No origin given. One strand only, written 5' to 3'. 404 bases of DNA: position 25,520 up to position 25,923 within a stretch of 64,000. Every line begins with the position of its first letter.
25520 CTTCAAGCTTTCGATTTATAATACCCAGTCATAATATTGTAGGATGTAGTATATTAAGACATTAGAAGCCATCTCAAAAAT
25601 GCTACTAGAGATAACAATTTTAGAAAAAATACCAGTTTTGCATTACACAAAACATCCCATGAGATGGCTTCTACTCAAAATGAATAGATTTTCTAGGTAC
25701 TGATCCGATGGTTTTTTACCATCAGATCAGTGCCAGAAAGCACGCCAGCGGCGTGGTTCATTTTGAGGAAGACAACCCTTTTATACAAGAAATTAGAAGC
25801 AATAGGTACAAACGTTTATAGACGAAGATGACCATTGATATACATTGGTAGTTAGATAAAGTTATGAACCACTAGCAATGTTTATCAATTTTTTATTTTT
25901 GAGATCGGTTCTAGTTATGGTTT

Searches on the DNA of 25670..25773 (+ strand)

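Call 33: build_rna_model(alignment_id=A1)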
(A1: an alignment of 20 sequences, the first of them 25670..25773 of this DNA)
Model R1 built from alignment A1 (20 sequences, 115 columns); structure: RNAalifold consensus.
model positions 109; base pairs 41; branch points 1; effective number of sequences 0.95; information 0.589 bits per position. Calibrated on 0.2 Mb of random sequence (short: E-values are rough).
structure used (alignment columns):
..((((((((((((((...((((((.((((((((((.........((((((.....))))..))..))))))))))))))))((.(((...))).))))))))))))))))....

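Call 34: search_with_rna_model(model_id=R1, source=window, max_evalue=1, filters=off, show_alignments=0)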
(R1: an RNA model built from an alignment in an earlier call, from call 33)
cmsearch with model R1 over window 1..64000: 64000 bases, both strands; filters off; matches with E-value up to 1: 14.
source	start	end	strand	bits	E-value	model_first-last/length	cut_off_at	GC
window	38949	39057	+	110.4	3.8e-23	1-109/109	no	0.42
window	38489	38600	+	96.2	7.5e-20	1-109/109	no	0.46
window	38716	38827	+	96.2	7.5e-20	1-109/109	no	0.46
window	25670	25773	+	78.1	1.1e-15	1-109/109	no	0.43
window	39168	39241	+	62.6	4.2e-12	18-91/109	no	0.47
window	25403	25443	-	16.7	0.17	1-109/109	no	0.24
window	25668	25771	-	16.5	0.19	1-109/109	no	0.43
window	38947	39055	-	15.7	0.3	1-109/109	no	0.43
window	56145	56223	-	15.3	0.36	1-109/109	no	0.3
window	25405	25445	+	15.3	0.37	1-109/109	no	0.27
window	11921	11993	+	14.8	0.47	1-109/109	no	0.27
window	44307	44371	-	14.2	0.64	1-109/109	no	0.32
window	38487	38598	-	14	0.71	1-109/109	no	0.46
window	38714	38825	-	14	0.71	1-109/109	no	0.46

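Call 35: search_with_rna_model(model_id=R1, sources=[window, L001, L002, L003, L004, L005, L006, L007, L008, L009, L010, L011, L012, L014, L015, L016, L017, L018, L020, L022, L023, L024, L025, L026, L027, L028, L030, L031, L032, L033, L034, L035, L036, L037, L038, L039, L040, L041, L042, L043, L044, L045, L046, L047, L048, L049, L050, L051, L052, L053, L054, L055, L056, L057, L058, L059, L061, L062, L063, L064, L065, L066, L067, L068, L069, L070, L071, L072, L073, L074, L075, L076, L077, L078, L079, L080, L081, L083, L084, L085, L086], max_evalue=0.001, make_alignment=true)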
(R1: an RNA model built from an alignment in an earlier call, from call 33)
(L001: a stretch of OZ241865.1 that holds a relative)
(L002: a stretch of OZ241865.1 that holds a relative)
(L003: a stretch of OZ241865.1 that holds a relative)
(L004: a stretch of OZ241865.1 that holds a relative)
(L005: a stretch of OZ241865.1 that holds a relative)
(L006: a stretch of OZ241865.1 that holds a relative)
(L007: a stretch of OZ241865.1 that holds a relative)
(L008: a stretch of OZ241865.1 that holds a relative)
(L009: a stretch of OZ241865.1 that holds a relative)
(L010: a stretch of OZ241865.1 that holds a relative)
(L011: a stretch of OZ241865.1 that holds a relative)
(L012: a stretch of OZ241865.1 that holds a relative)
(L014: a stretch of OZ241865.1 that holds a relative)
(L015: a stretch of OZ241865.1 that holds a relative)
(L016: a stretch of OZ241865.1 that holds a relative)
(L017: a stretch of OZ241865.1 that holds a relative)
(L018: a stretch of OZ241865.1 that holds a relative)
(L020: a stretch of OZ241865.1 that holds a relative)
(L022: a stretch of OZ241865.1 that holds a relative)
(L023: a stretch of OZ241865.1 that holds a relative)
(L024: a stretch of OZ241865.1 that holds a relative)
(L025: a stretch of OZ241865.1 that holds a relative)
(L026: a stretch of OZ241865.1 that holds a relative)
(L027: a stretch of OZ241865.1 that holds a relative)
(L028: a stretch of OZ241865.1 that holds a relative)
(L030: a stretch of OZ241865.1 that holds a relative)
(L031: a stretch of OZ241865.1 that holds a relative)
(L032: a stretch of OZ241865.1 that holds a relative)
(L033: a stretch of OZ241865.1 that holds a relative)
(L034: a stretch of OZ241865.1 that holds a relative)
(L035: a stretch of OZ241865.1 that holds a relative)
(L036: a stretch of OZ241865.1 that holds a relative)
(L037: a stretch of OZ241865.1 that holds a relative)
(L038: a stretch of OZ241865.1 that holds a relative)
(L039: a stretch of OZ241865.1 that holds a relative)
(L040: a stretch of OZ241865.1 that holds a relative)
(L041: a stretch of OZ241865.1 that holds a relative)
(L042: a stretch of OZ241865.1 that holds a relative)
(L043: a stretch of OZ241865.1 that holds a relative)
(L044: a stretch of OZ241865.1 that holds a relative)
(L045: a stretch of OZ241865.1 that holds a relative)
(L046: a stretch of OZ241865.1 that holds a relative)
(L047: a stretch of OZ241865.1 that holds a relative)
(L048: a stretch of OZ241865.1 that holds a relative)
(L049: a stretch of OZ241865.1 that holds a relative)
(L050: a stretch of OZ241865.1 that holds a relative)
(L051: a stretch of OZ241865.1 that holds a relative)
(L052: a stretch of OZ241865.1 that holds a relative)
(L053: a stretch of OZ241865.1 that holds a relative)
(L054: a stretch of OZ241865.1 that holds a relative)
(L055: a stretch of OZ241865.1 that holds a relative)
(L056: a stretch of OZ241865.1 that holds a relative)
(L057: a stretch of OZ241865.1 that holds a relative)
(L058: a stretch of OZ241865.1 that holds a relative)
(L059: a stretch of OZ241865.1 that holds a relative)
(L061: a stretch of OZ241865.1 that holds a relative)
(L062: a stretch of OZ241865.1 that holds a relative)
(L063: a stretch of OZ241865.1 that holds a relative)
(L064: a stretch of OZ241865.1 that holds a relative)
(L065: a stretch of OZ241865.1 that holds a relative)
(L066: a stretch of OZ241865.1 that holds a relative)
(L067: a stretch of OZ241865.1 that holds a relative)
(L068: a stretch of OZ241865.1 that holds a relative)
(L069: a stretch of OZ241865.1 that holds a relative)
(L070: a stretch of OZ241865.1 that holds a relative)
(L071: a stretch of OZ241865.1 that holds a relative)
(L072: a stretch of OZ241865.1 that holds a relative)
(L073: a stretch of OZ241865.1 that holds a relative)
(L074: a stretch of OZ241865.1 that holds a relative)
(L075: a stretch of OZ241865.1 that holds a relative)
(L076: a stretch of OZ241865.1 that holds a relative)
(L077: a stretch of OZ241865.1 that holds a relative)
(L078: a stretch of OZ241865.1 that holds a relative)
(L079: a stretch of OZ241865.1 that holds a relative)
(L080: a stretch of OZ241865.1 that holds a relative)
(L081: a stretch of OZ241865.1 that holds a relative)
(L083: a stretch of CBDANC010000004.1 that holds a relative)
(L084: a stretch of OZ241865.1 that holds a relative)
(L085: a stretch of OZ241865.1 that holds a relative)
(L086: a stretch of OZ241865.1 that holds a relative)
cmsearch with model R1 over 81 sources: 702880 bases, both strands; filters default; matches with E-value up to 0.001: 374.
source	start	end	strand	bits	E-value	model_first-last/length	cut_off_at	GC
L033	3825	3933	-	124.6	2.3e-25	1-109/109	no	0.48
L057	1577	1685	+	124.6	2.3e-25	1-109/109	no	0.5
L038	2263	2371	-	124.5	2.4e-25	1-109/109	no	0.5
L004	7663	7771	-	124.2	2.7e-25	1-109/109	no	0.47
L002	4832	4940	-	122.9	5.4e-25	1-109/109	no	0.48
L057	6067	6175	-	122.9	5.5e-25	1-109/109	no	0.46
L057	5335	5443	-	122.3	7.4e-25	1-109/109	no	0.46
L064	66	174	-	122.3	7.6e-25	1-109/109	no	0.47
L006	4993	5101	-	122.1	8.4e-25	1-109/109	no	0.48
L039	5243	5351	+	122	9e-25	1-109/109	no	0.41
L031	3612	3720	-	121.4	1.2e-24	1-109/109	no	0.47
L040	4328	4436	-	121.4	1.2e-24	1-109/109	no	0.48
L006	4613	4721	-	121.2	1.4e-24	1-109/109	no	0.49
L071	7373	7481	+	121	1.5e-24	1-109/109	no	0.5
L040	48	156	+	121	1.5e-24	1-109/109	no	0.47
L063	7462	7570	-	120.9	1.6e-24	1-109/109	no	0.49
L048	7072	7180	-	120.9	1.6e-24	1-109/109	no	0.46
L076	4951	5059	+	120.9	1.6e-24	1-109/109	no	0.46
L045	1027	1135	-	120.8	1.6e-24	1-109/109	no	0.48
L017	1167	1275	+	120.4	2.1e-24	1-109/109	no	0.48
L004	4704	4812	+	120.3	2.2e-24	1-109/109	no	0.49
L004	5089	5197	+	120.3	2.2e-24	1-109/109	no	0.49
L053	2369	2477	+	120.2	2.3e-24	1-109/109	no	0.48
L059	4225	4333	+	120.1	2.5e-24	1-109/109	no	0.46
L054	5599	5707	-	120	2.5e-24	1-109/109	no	0.5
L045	3591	3699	+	119.9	2.6e-24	1-109/109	no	0.46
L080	2981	3089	-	119.9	2.6e-24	1-109/109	no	0.46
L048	92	200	-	119.9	2.8e-24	1-109/109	no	0.47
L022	3325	3433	-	119.8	2.8e-24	1-109/109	no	0.47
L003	5958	6066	+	119.8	2.9e-24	1-109/109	no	0.49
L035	3199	3307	-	119.8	2.9e-24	1-109/109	no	0.49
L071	7754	7862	+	119.8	2.9e-24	1-109/109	no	0.49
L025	4305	4413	-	119.6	3.2e-24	1-109/109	no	0.47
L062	7078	7186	+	119.5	3.3e-24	1-109/109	no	0.49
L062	6511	6619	+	119.4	3.6e-24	1-109/109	no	0.44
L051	7170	7278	-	119.3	3.6e-24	1-109/109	no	0.49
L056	3157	3265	+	119.3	3.7e-24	1-109/109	no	0.45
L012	5365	5473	+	119.2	3.9e-24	1-109/109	no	0.47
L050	3284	3392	-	119.1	4.1e-24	1-109/109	no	0.44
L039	6711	6819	+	119.1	4.2e-24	1-109/109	no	0.43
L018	2975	3083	-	119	4.4e-24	1-109/109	no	0.44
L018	3642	3750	+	119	4.4e-24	1-109/109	no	0.45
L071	2283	2391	+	118.9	4.5e-24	1-109/109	no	0.5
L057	4702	4810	-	118.8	5e-24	1-109/109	no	0.47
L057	5066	5174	-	118.7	5e-24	1-109/109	no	0.43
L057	5882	5990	-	118.7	5e-24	1-109/109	no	0.43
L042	5932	6040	-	118.6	5.4e-24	1-109/109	no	0.45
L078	5407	5515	-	118.6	5.4e-24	1-109/109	no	0.45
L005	4351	4459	+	118.5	5.6e-24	1-109/109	no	0.5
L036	7421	7529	+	118.5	5.7e-24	1-109/109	no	0.49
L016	6147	6255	+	118.5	5.8e-24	1-109/109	no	0.46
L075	740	848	-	118.4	5.9e-24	1-109/109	no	0.44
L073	6217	6325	+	118.4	6.1e-24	1-109/109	no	0.48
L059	4909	5017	+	118.3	6.2e-24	1-109/109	no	0.47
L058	5420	5528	+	118.3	6.4e-24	1-109/109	no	0.46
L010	393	501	+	118.3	6.5e-24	1-109/109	no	0.49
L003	4348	4456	+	118.2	6.7e-24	1-109/109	no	0.47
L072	6688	6796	-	118.1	7e-24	1-109/109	no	0.47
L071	2551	2659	+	118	7.3e-24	1-109/109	no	0.42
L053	5344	5452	+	118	7.6e-24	1-109/109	no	0.48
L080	5482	5590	-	117.9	7.7e-24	1-109/109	no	0.48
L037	3854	3962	+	117.9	7.8e-24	1-109/109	no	0.46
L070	6472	6580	+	117.9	7.8e-24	1-109/109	no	0.43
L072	1962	2070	+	117.8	8.4e-24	1-109/109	no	0.44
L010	182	290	+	117.7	8.7e-24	1-109/109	no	0.47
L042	6163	6270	+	117.6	9e-24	1-109/109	no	0.5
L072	1698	1806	+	117.5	9.5e-24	1-109/109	no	0.45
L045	7262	7370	-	117.5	9.7e-24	1-109/109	no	0.45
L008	6362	6470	-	117.5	9.7e-24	1-109/109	no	0.49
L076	3920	4028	-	117.3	1.1e-23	1-109/109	no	0.4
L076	6898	7006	+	117.3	1.1e-23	1-109/109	no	0.47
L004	2782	2890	-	117.2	1.2e-23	1-109/109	no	0.47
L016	6354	6462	+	117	1.3e-23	1-109/109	no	0.48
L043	7803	7911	-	116.7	1.5e-23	1-109/109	no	0.46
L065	1367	1472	+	116.7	1.5e-23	1-109/109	no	0.5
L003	5356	5463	-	116.7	1.5e-23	1-109/109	no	0.51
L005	7690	7798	-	116.6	1.5e-23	1-109/109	no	0.47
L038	3151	3259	+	116.6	1.5e-23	1-109/109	no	0.47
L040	264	372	+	116.6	1.6e-23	1-109/109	no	0.5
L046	2788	2895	-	116.5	1.6e-23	1-109/109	no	0.51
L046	3540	3647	-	116.5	1.6e-23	1-109/109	no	0.51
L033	6657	6765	-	116.5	1.6e-23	1-109/109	no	0.5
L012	529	637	-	116.5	1.7e-23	1-109/109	no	0.47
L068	1399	1507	-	116.4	1.7e-23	1-109/109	no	0.46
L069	1882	1989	-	116.4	1.8e-23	1-109/109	no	0.48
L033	4055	4163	-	116.4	1.8e-23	1-109/109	no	0.47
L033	4409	4517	-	116.4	1.8e-23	1-109/109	no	0.47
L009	1174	1279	-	116.3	1.9e-23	1-109/109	no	0.48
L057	43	151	+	116.3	1.9e-23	1-109/109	no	0.43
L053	4819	4926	-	116.2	1.9e-23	1-109/109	no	0.5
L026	4346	4454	+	116.2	2e-23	1-109/109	no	0.45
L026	4709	4817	+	116.2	2e-23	1-109/109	no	0.45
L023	7540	7648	+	116.1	2.1e-23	1-109/109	no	0.5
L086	7000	7108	+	116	2.2e-23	1-109/109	no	0.5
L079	4039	4146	+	115.9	2.3e-23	1-109/109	no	0.5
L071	7601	7706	+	115.8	2.4e-23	1-109/109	no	0.49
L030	120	225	-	115.8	2.4e-23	1-109/109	no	0.48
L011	1071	1179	+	115.8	2.4e-23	1-109/109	no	0.49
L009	4206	4314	-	115.7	2.5e-23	1-109/109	no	0.49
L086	6853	6961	+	115.7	2.5e-23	1-109/109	no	0.49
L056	2309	2414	-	115.7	2.6e-23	1-109/109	no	0.5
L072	4666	4771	-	115.6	2.6e-23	1-109/109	no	0.48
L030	2240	2348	+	115.6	2.6e-23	1-109/109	no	0.45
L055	2507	2612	+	115.6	2.7e-23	1-109/109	no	0.49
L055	2903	3008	+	115.6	2.7e-23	1-109/109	no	0.49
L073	6641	6746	+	115.6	2.7e-23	1-109/109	no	0.49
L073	7036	7141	+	115.6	2.7e-23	1-109/109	no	0.49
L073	7432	7537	+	115.6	2.7e-23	1-109/109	no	0.49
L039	4607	4712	+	115.4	2.9e-23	1-109/109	no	0.48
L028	246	351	+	115.4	2.9e-23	1-109/109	no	0.47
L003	5587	5692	+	115.4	3e-23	1-109/109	no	0.48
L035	7783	7891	-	115.4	3e-23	1-109/109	no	0.48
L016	5854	5959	+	115.3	3.1e-23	1-109/109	no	0.51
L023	7425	7530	+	115.3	3.1e-23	1-109/109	no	0.51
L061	3630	3738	+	115.2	3.2e-23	1-109/109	no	0.48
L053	2663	2771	+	115.2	3.3e-23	1-109/109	no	0.46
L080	716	824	-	115.2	3.3e-23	1-109/109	no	0.49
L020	5816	5921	-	115.1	3.5e-23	1-109/109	no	0.48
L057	4555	4663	-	115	3.7e-23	1-109/109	no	0.48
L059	4618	4726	+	115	3.7e-23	1-109/109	no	0.48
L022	3727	3835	-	114.9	3.9e-23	1-109/109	no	0.48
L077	1809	1917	+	114.4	5.1e-23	1-109/109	no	0.42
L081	1294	1402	-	114.3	5.3e-23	1-109/109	no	0.48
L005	4111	4219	-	114.1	5.9e-23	1-109/109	no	0.48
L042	2316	2421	+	114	6.3e-23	1-109/109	no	0.49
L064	4422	4529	+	113.9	6.7e-23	1-109/109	no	0.46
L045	7744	7854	-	113.8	6.8e-23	1-109/109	no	0.43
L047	6770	6878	+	113.8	6.8e-23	1-109/109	no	0.46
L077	1227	1332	+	113.8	7e-23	1-109/109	no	0.48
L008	6862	6967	-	113.6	7.8e-23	1-109/109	no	0.41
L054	3300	3405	+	113.4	8.8e-23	1-109/109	no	0.49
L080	5280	5390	-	113.3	9e-23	1-109/109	no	0.41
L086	6382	6487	+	113.3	9.1e-23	1-109/109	no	0.47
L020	4856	4964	-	113.2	9.6e-23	1-109/109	no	0.45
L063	5957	6062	+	113.2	9.7e-23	1-109/109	no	0.45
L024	3462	3572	+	113.1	1e-22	1-109/109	no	0.41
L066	3359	3464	-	112.9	1.1e-22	1-109/109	no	0.51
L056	2643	2753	-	112.9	1.1e-22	1-109/109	no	0.42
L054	1737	1845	+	112.9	1.1e-22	1-109/109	no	0.47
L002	5172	5282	+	112.9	1.1e-22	1-109/109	no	0.42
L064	3772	3880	-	112.8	1.2e-22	1-109/109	no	0.49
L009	4059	4167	-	112.8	1.2e-22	1-109/109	no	0.47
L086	7147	7255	+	112.8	1.2e-22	1-109/109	no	0.47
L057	1197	1302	-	112.8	1.2e-22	1-109/109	no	0.45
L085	2742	2850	-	112.7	1.2e-22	1-109/109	no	0.43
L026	4827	4937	+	112.5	1.4e-22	1-109/109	no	0.42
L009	1624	1732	-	112.5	1.4e-22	1-109/109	no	0.41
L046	3871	3976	+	112.4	1.4e-22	1-109/109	no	0.48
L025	5171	5281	+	112.4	1.5e-22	1-109/109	no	0.43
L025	4582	4690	-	112.2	1.6e-22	1-109/109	no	0.47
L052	2989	3099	+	112.2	1.6e-22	1-109/109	no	0.48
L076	4596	4706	-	112.1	1.7e-22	1-109/109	no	0.44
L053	5564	5672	+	112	1.8e-22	1-109/109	no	0.41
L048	7462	7567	+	111.9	1.9e-22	1-109/109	no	0.48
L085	1564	1669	-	111.9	1.9e-22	1-109/109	no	0.4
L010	870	975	+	111.8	2e-22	1-109/109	no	0.51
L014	96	202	+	111.4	2.5e-22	1-109/109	no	0.48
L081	1441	1549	-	111.3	2.6e-22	1-109/109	no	0.46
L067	5627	5732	+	111.3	2.6e-22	1-109/109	no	0.49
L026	5690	5798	-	111.3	2.7e-22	1-109/109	no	0.43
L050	3514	3624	+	111.2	2.8e-22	1-109/109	no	0.46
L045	3858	3964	+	111.1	2.9e-22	1-109/109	no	0.49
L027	7607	7715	-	111.1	3e-22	1-109/109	no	0.45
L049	4769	4875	-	111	3.1e-22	1-109/109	no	0.48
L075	1099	1209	+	110.8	3.5e-22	1-109/109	no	0.4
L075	1314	1424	+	110.8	3.5e-22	1-109/109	no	0.4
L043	510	616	-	110.8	3.5e-22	1-109/109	no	0.46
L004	3850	3955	+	110.7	3.6e-22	1-109/109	no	0.43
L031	3913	4023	+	110.7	3.7e-22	1-109/109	no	0.42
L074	5493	5603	+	110.7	3.7e-22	1-109/109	no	0.45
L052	2760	2868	-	110.6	3.8e-22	1-109/109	no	0.49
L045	3738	3848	+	110.5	4.1e-22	1-109/109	no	0.44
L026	2643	2753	-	110.4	4.2e-22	1-109/109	no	0.42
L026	3577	3687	-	110.4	4.2e-22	1-109/109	no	0.42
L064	4174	4282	-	110.4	4.3e-22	1-109/109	no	0.45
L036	7627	7736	+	110.3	4.4e-22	1-109/109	no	0.47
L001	6370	6476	-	110.2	4.6e-22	1-109/109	no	0.46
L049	4561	4671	+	110.2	4.7e-22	1-109/109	no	0.41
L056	2915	3025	-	110.1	4.9e-22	1-109/109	no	0.42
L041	6823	6928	+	110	5.3e-22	1-109/109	no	0.49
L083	26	131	-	110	5.4e-22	1-109/109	no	0.45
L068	1239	1349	+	109.9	5.5e-22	1-109/109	no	0.42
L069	2364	2469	+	109.8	5.9e-22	1-109/109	no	0.44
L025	4931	5039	+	109.7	6.1e-22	1-109/109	no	0.46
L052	2557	2665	-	109.7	6.1e-22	1-109/109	no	0.46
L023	6655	6760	+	109.7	6.2e-22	1-109/109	no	0.4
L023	7103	7208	+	109.7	6.2e-22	1-109/109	no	0.4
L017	3005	3110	+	109.6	6.6e-22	1-109/109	no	0.39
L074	7886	7991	-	109.6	6.6e-22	1-109/109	no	0.39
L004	3524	3632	+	109.6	6.6e-22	1-109/109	no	0.47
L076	7406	7515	+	109.5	6.7e-22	1-109/109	no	0.43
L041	6592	6702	-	109.4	7.1e-22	1-109/109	no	0.41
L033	7669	7779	+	109.4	7.4e-22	1-109/109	no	0.41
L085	2446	2552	-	109.3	7.6e-22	1-109/109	no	0.4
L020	5663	5773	-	109.1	8.3e-22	1-109/109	no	0.44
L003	3908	4018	-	109.1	8.5e-22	1-109/109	no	0.42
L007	7508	7613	+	109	8.8e-22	1-109/109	no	0.38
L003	3613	3723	-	108.9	9.6e-22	1-109/109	no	0.42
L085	1798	1908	-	108.7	1e-21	1-109/109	no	0.41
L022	4907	5013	+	108.7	1.1e-21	1-109/109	no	0.46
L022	3930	4038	-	108.3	1.3e-21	1-109/109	no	0.43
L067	5437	5547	+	108.2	1.3e-21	1-109/109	no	0.4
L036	1652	1757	+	108.2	1.4e-21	1-109/109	no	0.4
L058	4288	4393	+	108.2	1.4e-21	1-109/109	no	0.4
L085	1281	1391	-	108.2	1.4e-21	1-109/109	no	0.42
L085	7590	7700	-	108.2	1.4e-21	1-109/109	no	0.42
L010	7510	7618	+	108.1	1.4e-21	1-109/109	no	0.46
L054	4357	4464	+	108.1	1.4e-21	1-109/109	no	0.42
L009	4508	4618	+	108.1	1.4e-21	1-109/109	no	0.41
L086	6549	6659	-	108.1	1.4e-21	1-109/109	no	0.41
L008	6670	6778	-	108.1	1.4e-21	1-109/109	no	0.45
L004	2400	2506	+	108.1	1.5e-21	1-109/109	no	0.48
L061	2669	2779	-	108.1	1.5e-21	1-109/109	no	0.43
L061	2902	3012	-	108.1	1.5e-21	1-109/109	no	0.43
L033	7084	7192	-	108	1.5e-21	1-109/109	no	0.45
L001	6995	7101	-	108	1.5e-21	1-109/109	no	0.43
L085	3856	3966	+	108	1.5e-21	1-109/109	no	0.41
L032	1172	1277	-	108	1.5e-21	1-109/109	no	0.47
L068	1009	1114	-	107.9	1.6e-21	1-109/109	no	0.41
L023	7809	7919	-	107.9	1.6e-21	1-109/109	no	0.42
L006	7010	7115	+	107.8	1.6e-21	1-109/109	no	0.43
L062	1805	1911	+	107.7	1.8e-21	1-109/109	no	0.38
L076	6744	6849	+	107.6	1.8e-21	1-109/109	no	0.49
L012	4747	4855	+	107.5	2e-21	1-109/109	no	0.46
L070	6691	6801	+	107.5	2e-21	1-109/109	no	0.41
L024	3995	4102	-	107.3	2.2e-21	1-109/109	no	0.43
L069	2121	2226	+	107.2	2.3e-21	1-109/109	no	0.48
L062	1312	1418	+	107.2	2.4e-21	1-109/109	no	0.39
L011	1379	1484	+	107.1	2.5e-21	1-109/109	no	0.42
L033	6813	6923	-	107.1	2.5e-21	1-109/109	no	0.44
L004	290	396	+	106.9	2.7e-21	1-109/109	no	0.43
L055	3427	3532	+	106.9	2.7e-21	1-109/109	no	0.42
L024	5868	5974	-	106.9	2.7e-21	1-109/109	no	0.45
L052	2182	2288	-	106.8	2.8e-21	1-109/109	no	0.45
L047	5207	5313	-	106.5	3.4e-21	1-109/109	no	0.5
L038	4625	4732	+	106.4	3.6e-21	1-109/109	no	0.45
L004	3671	3782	+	106.3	3.7e-21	1-109/109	no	0.42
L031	4249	4360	-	106.3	3.7e-21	1-109/109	no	0.42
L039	5659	5766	-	106.3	3.8e-21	1-109/109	no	0.44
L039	5869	5976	-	106.3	3.8e-21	1-109/109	no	0.44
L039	6079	6186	-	106.3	3.8e-21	1-109/109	no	0.44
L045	1366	1474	-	106.2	4e-21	1-109/109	no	0.46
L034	4480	4589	-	106.2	4e-21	1-109/109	no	0.43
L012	4933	5039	+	106.1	4.1e-21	1-109/109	no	0.49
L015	7718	7829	+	106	4.5e-21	1-109/109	no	0.41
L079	3602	3712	-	105.9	4.7e-21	1-109/109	no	0.41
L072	6142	6248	-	105.8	5e-21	1-109/109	no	0.49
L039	5449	5556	-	105.7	5e-21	1-109/109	no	0.44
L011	1600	1706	+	105.6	5.5e-21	1-109/109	no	0.4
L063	7342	7452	-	105.2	6.7e-21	1-109/109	no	0.41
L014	294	402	+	105.2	6.9e-21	1-109/109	no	0.43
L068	1583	1690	+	104.8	8.5e-21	1-109/109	no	0.44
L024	6181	6288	+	104.7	9e-21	1-109/109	no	0.42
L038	2499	2609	+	104.4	1e-20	1-109/109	no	0.41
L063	5719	5826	-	104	1.3e-20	1-109/109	no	0.44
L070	6255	6361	+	103.7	1.5e-20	1-109/109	no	0.42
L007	1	103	+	103.7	1.5e-20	4-109/109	5'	0.49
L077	4981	5091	-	103.6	1.6e-20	1-109/109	no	0.41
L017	831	941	-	103.5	1.6e-20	1-109/109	no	0.4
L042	4527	4635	-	103.4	1.8e-20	1-109/109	no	0.43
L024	3150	3260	-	103.3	1.8e-20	1-109/109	no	0.46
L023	6538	6645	+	103.2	2e-20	1-109/109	no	0.44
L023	6986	7093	+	103.2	2e-20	1-109/109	no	0.44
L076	3690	3797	-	103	2.2e-20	1-109/109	no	0.45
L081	1774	1884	+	103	2.2e-20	1-109/109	no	0.41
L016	4374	4481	-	102.8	2.4e-20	1-109/109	no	0.45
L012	3634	3744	-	102.8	2.4e-20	1-109/109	no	0.42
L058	5072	5177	-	102.7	2.5e-20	1-109/109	no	0.44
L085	967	1074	-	102.5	2.9e-20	1-109/109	no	0.44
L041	4344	4452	-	102.5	2.9e-20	1-109/109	no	0.45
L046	2576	2685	+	102.3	3.1e-20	1-109/109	no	0.47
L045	4124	4231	+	102.3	3.2e-20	1-109/109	no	0.45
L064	3984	4091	-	102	3.7e-20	1-109/109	no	0.43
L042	2670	2781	-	102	3.8e-20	1-109/109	no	0.4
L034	6199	6309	+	101.7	4.3e-20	1-109/109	no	0.43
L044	6209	6316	+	101.6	4.6e-20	1-109/109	no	0.49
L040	4975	5081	-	101.3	5.5e-20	1-109/109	no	0.48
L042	3139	3246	+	100.9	6.6e-20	1-109/109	no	0.46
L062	1555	1665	+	100.2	9.7e-20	1-109/109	no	0.45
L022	3524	3632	-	99.9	1.1e-19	1-109/109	no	0.48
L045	3385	3493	+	99.4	1.4e-19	1-109/109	no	0.48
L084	5986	6091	+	99.1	1.7e-19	1-109/109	no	0.46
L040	4702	4809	-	98.8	2e-19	1-109/109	no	0.41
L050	2332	2437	+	98.1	3e-19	1-109/109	no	0.47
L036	7188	7297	-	98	3.1e-19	1-109/109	no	0.45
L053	2516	2624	+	97.7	3.6e-19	1-109/109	no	0.47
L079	3457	3562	-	97.6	3.7e-19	1-109/109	no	0.42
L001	6639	6750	-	97.4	4.3e-19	1-109/109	no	0.44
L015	7877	7988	+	97.4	4.3e-19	1-109/109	no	0.44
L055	2752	2863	+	97.4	4.3e-19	1-109/109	no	0.44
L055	3148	3259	+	97.4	4.3e-19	1-109/109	no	0.44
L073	6491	6602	+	97.4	4.3e-19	1-109/109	no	0.44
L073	6886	6997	+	97.4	4.3e-19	1-109/109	no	0.44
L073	7281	7392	+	97.4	4.3e-19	1-109/109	no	0.44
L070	5989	6138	+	97.3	4.5e-19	1-109/109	no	0.41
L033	6369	6477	-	96.4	7.2e-19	1-109/109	no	0.46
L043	3123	3228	-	95.8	9.7e-19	1-109/109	no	0.41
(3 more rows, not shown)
(74 more, lower-scoring)

Alignment A2: 150 matches aligned to the model, 111 columns, each read 5' to 3' on its own strand. Consensus structure (alignment columns), stored with it:
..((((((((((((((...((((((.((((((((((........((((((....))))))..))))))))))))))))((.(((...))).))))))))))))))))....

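Call 64: search_with_rna_model(model_id=R1, sources=[L087, L088, L089, L090], max_evalue=0.01)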
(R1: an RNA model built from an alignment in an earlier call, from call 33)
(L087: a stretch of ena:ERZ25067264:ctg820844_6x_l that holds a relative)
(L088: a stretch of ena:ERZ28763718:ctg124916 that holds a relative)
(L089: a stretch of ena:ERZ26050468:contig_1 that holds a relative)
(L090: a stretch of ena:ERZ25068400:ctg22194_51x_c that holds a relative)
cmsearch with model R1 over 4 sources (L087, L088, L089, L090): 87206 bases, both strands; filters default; matches with E-value up to 0.01: 16.
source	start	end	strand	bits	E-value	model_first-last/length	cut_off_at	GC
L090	2944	3052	+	118.8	6.2e-25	1-109/109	no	0.48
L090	9172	9280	-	117.7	1.1e-24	1-109/109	no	0.48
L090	9466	9574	-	117.7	1.1e-24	1-109/109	no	0.48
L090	9613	9721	-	117.7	1.1e-24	1-109/109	no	0.48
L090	9025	9133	-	117.5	1.2e-24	1-109/109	no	0.47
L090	9319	9427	-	116.3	2.2e-24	1-109/109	no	0.48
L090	3280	3387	+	101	7.8e-21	1-109/109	no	0.44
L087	13422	13544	+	99.7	1.6e-20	1-109/109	no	0.41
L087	13609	13731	+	99.7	1.6e-20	1-109/109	no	0.41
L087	13816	13927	+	96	1.1e-19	1-109/109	no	0.46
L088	11996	12131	+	83.8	7.5e-17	1-109/109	no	0.46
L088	8765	8886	-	65.2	1.5e-12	1-109/109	no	0.45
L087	16562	16682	+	50.2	4.2e-09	1-109/109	no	0.4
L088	8959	9035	-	38.2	2.5e-06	1-109/109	no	0.48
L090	9782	9851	+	24.5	0.0036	1-109/109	no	0.5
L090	2942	3050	-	23.2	0.0072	1-109/109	no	0.47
